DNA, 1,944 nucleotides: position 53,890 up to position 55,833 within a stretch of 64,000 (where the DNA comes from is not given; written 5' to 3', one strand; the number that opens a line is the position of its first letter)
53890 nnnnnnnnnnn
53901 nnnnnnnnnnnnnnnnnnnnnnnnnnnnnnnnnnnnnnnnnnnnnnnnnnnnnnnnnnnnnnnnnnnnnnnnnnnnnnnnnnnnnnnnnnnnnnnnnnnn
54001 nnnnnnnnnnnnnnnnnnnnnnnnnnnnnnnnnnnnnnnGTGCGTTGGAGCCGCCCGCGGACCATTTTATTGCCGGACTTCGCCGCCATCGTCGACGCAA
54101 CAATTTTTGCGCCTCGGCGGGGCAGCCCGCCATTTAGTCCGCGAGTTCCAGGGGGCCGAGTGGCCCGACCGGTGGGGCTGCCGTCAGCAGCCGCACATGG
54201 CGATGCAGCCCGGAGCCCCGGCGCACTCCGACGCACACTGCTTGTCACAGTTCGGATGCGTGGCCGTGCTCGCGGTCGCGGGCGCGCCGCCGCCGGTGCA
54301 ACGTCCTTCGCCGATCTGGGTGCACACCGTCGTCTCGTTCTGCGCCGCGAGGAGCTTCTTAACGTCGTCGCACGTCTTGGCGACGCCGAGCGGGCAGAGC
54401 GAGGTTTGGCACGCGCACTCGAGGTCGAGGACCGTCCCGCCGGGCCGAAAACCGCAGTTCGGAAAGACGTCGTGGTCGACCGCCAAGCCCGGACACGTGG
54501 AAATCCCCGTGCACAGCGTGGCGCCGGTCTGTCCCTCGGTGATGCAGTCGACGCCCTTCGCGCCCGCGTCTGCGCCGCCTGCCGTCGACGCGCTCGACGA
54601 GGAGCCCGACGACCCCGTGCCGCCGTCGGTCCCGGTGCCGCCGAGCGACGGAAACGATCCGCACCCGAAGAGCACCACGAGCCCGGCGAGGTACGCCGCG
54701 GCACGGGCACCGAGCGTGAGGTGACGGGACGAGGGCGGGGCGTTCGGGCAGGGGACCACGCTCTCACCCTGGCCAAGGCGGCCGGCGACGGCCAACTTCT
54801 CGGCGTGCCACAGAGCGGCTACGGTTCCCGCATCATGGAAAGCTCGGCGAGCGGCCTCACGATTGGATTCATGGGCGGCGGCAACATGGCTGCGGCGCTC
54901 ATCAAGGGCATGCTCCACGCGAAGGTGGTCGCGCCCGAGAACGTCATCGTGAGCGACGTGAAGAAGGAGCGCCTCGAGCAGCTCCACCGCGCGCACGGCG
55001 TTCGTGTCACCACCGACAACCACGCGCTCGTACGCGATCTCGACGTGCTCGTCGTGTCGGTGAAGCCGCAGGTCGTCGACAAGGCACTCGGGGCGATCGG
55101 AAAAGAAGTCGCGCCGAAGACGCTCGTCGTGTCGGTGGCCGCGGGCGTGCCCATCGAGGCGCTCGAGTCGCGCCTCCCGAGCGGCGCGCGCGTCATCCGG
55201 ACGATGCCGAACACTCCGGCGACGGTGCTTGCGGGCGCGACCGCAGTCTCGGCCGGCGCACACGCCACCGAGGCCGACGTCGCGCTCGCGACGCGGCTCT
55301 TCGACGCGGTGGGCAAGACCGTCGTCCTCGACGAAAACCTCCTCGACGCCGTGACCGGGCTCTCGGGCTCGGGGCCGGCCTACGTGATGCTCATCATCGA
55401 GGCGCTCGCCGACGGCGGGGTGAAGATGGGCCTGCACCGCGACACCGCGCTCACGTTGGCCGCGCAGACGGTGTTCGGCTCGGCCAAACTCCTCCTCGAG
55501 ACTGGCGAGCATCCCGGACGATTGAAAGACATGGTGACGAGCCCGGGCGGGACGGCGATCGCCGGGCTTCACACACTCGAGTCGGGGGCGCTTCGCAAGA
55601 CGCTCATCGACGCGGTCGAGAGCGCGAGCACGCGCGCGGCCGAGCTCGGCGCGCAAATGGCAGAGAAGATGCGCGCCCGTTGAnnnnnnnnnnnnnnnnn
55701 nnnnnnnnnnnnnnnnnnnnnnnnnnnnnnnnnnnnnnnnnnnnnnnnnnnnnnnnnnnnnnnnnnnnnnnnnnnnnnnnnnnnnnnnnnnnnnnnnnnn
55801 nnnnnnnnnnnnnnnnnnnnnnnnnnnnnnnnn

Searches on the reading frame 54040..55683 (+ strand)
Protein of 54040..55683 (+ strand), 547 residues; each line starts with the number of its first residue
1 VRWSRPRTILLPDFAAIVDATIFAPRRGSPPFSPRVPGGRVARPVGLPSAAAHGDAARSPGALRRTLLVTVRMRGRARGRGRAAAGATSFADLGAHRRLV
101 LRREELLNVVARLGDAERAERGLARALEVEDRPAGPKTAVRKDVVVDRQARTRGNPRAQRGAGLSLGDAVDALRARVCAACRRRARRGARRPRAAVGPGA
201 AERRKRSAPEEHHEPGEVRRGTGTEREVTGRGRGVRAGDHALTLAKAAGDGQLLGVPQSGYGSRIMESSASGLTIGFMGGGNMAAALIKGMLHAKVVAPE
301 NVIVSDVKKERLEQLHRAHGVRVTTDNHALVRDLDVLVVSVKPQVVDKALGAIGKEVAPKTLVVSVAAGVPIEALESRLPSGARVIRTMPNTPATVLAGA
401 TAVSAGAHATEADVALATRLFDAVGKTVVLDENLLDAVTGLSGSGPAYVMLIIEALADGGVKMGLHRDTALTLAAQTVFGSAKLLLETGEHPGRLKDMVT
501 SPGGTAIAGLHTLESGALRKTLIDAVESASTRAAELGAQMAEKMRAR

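Call 73: search_protein_families(library=pfam, proteins=[window:54040-55683:+], max_evalue=0.001)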
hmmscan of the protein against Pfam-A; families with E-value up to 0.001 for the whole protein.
window:54040-55683:+ (547 aa): 2 families
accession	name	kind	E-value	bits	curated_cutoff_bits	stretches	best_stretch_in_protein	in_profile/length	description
PF14748.11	P5CR_dimer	-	2.2e-40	137.6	25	1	432-536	1-105/105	Pyrroline-5-carboxylate reductase dimerisation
PF03807.23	F420_oxidored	-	2.5e-18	66.9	21.6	1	274-369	1-94/94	NADP oxidoreductase coenzyme F420-dependent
